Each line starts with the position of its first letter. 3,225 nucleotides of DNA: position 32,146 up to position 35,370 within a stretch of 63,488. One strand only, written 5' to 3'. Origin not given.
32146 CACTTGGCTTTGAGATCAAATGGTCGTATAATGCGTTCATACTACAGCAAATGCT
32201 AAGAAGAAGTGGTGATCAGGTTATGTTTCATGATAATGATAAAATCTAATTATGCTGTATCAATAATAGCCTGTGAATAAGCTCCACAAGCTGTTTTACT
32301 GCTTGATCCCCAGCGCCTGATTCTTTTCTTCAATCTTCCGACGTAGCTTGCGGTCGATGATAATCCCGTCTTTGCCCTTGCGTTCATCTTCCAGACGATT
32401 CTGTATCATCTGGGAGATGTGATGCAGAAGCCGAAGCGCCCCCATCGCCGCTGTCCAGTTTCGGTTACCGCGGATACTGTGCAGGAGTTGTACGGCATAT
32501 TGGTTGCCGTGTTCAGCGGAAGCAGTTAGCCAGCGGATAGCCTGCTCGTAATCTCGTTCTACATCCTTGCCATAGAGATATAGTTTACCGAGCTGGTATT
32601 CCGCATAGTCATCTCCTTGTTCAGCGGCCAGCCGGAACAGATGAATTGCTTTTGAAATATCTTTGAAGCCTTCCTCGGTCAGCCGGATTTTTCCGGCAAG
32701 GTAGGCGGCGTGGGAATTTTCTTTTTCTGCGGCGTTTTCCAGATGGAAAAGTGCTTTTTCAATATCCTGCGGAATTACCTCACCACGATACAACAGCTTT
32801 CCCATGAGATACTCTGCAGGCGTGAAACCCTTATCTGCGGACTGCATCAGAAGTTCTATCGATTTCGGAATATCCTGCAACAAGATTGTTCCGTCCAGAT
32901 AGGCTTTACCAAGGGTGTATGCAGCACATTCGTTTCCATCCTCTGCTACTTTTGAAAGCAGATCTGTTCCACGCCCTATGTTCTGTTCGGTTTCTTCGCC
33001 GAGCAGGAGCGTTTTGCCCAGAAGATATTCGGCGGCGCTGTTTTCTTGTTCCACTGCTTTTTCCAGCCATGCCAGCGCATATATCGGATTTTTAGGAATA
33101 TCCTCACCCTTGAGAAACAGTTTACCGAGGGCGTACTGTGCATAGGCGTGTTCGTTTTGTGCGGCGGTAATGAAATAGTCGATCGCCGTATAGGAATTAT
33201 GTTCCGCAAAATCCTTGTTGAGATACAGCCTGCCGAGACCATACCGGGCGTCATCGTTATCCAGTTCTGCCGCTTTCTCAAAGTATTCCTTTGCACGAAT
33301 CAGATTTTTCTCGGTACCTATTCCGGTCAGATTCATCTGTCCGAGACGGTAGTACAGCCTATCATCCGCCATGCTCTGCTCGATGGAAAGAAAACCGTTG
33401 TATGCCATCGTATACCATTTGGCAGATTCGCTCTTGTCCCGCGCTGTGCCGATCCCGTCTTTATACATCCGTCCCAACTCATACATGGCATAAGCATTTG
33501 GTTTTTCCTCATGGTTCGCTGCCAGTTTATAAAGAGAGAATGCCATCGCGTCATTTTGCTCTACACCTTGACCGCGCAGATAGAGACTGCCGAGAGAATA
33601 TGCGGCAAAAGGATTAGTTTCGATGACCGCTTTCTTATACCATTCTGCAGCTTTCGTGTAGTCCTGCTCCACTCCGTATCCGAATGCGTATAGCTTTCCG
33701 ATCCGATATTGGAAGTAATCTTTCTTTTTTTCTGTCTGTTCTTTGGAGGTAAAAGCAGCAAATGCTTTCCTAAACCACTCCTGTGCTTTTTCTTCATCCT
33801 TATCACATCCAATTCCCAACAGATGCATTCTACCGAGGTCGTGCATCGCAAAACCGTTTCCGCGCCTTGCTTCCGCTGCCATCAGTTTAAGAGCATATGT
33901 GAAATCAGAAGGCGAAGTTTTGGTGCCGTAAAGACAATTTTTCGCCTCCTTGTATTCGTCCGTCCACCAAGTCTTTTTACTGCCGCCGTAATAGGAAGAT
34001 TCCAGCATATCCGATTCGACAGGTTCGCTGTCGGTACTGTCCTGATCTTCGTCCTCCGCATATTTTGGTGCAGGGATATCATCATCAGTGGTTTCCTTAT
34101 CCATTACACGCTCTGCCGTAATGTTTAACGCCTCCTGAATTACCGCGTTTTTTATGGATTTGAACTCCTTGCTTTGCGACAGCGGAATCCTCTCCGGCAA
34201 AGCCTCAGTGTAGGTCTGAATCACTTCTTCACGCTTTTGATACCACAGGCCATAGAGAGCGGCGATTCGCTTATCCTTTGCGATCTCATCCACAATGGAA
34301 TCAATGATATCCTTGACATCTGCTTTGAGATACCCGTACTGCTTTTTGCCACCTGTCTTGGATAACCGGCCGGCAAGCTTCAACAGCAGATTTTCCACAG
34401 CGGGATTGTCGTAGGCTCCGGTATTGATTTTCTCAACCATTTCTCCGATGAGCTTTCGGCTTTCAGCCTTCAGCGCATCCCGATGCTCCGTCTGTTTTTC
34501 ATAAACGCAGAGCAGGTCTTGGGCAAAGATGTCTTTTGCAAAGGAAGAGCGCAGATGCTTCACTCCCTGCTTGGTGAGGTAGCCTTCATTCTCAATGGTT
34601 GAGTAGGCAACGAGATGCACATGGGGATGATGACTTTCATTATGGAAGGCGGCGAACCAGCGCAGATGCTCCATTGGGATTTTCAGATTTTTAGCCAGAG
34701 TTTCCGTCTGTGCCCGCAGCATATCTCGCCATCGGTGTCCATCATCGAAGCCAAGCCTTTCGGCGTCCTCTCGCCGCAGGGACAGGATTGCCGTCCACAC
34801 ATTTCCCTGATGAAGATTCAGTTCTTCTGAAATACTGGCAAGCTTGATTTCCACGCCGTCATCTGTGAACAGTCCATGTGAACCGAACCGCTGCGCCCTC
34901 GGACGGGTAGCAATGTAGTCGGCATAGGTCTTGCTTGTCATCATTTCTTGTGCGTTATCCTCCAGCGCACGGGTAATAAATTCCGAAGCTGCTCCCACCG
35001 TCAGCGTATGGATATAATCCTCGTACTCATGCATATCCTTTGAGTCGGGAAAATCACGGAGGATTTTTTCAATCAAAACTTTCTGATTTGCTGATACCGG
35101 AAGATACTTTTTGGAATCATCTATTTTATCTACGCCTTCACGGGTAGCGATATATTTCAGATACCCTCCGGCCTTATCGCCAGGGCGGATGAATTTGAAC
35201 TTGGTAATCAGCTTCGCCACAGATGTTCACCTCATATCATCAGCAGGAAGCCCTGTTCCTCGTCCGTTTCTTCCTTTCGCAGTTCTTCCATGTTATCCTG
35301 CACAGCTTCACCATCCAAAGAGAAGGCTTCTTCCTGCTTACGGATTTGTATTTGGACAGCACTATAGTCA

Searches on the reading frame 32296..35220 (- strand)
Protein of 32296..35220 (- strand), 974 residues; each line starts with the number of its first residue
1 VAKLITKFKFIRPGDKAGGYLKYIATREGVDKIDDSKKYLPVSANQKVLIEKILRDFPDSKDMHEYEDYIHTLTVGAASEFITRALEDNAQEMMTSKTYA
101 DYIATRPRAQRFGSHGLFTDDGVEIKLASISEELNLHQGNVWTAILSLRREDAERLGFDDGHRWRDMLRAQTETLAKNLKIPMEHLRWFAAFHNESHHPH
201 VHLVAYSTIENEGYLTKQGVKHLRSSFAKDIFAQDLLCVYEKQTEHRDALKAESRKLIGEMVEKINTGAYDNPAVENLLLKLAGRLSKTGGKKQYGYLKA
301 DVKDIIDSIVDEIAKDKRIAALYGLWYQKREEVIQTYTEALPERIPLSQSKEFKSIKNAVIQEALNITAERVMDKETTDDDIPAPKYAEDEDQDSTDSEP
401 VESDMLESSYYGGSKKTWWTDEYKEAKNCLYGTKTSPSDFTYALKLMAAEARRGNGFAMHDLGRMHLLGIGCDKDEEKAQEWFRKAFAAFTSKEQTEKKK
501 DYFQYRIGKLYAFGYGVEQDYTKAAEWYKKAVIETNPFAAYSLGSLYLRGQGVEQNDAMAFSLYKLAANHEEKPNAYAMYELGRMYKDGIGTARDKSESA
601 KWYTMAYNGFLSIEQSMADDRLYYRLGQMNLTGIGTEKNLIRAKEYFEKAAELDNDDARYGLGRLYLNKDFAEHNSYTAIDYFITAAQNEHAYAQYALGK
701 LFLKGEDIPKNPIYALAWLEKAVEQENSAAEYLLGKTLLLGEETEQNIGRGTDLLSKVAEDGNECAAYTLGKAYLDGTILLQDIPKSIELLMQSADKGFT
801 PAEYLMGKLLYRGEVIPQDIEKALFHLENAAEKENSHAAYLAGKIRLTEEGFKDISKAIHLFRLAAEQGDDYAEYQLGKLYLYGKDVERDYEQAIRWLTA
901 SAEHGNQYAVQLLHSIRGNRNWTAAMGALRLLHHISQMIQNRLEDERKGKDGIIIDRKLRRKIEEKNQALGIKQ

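Call 82: search_protein_families(library=padloc, proteins=[window:32296-35220:-], max_evalue=0.00001)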
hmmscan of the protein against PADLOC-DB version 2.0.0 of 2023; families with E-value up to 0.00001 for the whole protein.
window:32296-35220:- (974 aa): 1 family
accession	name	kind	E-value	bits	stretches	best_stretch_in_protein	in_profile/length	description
PDLC00284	PtuA1|PtuA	-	2.3e-06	24.7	0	855-912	5-62/545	AAA ATPase domain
